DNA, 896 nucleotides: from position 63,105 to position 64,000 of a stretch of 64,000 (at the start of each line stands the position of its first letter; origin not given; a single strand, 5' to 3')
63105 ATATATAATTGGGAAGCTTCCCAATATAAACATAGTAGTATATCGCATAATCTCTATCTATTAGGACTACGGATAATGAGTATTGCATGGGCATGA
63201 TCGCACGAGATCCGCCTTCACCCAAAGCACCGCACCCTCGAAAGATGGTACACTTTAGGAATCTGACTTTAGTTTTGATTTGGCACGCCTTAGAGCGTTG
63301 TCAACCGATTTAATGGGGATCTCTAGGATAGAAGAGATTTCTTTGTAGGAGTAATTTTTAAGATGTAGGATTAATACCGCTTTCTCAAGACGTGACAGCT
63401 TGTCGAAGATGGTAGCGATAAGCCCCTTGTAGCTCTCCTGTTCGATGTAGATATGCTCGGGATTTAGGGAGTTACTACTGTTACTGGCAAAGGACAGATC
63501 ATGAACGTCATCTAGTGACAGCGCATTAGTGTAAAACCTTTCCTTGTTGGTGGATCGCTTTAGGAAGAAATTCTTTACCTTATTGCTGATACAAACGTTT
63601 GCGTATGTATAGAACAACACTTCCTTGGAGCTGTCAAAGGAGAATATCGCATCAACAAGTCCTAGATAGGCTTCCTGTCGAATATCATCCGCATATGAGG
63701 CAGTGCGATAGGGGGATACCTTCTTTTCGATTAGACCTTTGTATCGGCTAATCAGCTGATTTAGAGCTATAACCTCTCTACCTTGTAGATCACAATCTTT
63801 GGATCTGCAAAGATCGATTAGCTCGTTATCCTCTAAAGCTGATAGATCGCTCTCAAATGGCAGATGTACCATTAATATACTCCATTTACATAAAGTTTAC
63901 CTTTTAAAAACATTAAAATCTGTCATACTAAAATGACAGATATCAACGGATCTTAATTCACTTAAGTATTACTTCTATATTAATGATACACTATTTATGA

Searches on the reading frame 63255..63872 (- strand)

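Call 76: search_protein_families(library=pfam, proteins=[window:63255-63872:-], max_evalue=0.00001)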
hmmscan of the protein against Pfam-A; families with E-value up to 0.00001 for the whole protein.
window:63255-63872:- (205 aa): 2 families
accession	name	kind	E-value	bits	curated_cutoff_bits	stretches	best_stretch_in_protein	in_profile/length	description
PF08281.18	Sigma70_r4_2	-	7.8e-12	45.1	25.7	1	152-201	4-54/54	Sigma-70, region 4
PF04542.20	Sigma70_r2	-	6.8e-08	32.6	24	1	41-107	2-69/71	Sigma-70 region 2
